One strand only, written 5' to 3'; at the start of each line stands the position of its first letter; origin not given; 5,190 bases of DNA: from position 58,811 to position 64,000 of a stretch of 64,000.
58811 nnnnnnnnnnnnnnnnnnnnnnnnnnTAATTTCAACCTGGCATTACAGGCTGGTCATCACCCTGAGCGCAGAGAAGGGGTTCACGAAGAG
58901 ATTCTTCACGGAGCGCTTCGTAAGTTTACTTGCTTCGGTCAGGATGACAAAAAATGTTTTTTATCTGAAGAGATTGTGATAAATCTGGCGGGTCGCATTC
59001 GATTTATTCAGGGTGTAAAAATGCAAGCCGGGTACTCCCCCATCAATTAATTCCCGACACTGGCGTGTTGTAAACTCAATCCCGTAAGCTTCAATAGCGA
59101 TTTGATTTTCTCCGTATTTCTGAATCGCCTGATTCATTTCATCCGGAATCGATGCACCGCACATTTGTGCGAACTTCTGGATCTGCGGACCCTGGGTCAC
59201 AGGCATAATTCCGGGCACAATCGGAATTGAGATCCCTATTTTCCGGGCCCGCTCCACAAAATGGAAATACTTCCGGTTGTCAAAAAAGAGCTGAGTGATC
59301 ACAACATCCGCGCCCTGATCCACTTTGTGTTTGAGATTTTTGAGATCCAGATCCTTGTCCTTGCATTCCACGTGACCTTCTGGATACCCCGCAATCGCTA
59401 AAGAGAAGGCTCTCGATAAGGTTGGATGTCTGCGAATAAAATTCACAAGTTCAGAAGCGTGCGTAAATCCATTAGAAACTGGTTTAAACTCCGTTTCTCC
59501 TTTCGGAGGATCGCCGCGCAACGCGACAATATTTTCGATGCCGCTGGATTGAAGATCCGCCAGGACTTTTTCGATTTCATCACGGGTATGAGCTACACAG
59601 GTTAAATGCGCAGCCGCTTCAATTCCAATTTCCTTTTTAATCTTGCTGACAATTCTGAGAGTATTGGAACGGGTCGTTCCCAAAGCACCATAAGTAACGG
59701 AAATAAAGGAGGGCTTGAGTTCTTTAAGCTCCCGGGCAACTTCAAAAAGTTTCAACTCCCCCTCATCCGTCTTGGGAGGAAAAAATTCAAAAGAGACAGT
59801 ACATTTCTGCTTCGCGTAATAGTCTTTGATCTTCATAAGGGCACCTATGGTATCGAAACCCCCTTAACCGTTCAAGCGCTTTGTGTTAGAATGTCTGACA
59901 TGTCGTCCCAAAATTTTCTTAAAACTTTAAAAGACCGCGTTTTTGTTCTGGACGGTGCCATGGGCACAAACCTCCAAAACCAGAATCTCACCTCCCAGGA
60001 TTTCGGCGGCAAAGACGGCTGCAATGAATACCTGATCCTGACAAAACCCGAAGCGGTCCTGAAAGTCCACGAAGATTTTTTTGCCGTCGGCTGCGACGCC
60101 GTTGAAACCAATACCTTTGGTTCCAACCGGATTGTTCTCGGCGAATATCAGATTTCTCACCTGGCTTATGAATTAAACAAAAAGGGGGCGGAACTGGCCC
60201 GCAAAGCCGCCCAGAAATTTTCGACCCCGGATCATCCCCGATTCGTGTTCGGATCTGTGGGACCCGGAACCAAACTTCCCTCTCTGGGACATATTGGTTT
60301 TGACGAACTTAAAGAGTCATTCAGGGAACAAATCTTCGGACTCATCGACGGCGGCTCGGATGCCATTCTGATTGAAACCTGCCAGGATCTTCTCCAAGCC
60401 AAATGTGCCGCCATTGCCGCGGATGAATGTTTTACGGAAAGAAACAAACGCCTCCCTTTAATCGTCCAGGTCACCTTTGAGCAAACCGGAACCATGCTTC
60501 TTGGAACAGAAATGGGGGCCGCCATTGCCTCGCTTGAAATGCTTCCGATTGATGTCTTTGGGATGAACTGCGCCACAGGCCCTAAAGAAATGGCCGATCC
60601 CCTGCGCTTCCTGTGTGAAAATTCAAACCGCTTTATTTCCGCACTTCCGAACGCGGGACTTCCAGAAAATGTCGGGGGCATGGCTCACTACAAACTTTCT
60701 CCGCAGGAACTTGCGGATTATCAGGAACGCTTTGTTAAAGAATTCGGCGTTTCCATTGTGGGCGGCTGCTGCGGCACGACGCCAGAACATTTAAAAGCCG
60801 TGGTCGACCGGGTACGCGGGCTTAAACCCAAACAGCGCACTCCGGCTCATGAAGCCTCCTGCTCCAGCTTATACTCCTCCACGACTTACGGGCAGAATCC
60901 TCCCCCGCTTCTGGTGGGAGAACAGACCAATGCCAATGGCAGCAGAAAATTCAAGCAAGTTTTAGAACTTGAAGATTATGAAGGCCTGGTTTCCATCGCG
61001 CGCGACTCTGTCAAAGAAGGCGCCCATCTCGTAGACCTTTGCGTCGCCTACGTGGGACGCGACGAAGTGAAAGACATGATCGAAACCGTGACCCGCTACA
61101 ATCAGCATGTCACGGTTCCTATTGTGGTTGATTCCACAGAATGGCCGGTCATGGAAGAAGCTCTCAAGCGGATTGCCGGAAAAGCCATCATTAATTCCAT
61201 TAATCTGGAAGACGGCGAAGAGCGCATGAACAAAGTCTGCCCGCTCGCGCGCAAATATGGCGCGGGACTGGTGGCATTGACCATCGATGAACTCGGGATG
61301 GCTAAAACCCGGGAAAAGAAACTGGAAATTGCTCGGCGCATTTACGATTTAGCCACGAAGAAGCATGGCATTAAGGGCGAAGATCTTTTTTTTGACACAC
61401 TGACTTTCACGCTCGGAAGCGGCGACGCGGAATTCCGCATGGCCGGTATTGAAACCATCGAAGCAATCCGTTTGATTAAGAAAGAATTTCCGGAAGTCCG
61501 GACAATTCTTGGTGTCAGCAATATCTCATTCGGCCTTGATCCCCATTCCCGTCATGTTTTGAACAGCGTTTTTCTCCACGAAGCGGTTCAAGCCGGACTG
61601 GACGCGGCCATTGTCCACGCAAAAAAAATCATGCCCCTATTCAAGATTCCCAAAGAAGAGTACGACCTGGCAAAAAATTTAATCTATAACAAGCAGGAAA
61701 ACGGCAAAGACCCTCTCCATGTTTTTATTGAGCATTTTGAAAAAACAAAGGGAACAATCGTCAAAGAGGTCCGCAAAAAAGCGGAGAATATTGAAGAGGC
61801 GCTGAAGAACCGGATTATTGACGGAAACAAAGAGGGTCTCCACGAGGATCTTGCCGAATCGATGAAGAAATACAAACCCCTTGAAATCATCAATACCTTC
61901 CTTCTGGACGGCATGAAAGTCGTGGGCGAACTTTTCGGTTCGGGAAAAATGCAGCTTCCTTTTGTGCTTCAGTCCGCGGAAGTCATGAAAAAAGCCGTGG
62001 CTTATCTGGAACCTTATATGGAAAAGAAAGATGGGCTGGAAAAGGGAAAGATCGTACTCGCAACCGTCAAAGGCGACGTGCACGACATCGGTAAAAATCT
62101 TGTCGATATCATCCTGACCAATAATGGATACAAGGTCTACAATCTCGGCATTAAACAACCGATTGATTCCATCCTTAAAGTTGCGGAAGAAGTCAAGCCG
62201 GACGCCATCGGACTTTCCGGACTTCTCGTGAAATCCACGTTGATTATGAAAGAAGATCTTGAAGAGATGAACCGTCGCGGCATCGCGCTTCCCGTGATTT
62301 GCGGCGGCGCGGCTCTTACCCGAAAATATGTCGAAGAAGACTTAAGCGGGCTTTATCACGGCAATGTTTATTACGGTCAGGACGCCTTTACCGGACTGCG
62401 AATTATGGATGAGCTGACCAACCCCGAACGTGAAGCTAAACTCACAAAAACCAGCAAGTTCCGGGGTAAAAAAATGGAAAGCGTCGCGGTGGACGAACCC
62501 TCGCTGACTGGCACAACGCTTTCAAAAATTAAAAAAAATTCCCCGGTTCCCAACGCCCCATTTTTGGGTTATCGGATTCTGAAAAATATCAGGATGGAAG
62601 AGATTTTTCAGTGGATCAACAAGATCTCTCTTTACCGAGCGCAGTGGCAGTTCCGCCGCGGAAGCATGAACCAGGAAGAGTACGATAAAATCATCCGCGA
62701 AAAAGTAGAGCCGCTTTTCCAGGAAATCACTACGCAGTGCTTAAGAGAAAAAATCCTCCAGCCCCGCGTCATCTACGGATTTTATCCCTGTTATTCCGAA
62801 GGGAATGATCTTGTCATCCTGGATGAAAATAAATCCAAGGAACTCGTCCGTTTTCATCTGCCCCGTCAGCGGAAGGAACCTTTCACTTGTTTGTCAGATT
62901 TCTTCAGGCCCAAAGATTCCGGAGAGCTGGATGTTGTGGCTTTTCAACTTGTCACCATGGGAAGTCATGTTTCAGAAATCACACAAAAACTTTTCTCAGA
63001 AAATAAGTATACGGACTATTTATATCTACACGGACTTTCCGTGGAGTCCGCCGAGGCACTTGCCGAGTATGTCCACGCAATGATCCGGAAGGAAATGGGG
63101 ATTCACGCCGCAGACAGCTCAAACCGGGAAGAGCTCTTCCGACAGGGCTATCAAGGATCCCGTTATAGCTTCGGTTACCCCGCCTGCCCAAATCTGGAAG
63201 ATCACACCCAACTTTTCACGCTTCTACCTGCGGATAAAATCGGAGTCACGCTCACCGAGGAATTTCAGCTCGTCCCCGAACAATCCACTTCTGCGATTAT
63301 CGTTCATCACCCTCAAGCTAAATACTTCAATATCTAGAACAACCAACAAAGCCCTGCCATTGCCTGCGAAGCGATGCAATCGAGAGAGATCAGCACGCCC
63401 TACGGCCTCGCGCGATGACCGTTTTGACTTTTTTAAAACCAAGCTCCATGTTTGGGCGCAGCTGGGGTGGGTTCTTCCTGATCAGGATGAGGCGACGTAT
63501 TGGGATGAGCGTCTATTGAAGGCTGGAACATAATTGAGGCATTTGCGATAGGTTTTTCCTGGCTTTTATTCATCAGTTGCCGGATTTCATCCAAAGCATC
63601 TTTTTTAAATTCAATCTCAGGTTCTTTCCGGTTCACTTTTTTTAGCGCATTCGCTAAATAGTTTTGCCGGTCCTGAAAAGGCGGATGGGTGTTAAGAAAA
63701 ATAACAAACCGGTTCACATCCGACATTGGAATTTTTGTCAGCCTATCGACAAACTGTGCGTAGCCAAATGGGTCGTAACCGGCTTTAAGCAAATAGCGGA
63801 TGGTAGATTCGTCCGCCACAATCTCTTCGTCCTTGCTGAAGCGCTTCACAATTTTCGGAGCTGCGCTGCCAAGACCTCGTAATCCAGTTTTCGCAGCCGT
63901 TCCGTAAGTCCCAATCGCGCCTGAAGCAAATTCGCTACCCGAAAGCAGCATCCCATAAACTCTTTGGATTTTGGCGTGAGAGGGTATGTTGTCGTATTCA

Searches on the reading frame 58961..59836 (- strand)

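Call 15: search_protein_families(library=pfam, proteins=[window:58961-59836:-], max_evalue=0.00001)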
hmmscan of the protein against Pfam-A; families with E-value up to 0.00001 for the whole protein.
window:58961-59836:- (291 aa): 1 family
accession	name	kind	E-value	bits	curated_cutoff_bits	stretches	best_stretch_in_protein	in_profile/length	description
PF02219.23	MTHFR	-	2.8e-100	335.8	24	1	2-289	1-286/287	Methylenetetrahydrofolate reductase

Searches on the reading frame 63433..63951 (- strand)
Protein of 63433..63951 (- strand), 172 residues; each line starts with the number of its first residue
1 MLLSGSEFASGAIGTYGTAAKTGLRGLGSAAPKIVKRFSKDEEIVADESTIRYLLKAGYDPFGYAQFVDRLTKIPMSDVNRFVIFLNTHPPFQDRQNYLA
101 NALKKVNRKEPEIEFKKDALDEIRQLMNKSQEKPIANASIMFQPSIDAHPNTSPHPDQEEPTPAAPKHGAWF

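Call 15: search_protein_families(library=pfam, proteins=[window:63433-63951:-], max_evalue=0.00001)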
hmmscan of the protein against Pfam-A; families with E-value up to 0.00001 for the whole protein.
window:63433-63951:- (172 aa): 0 families

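Call 24: search_protein_families(library=pfam, proteins=[window:63433-63951:-], max_evalue=0.01)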
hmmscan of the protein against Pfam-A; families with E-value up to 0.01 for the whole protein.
window:63433-63951:- (172 aa): 1 family
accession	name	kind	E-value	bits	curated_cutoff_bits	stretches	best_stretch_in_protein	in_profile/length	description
PF01435.24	Peptidase_M48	-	0.00024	21.4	20.3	1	28-99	125-182/186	Peptidase family M48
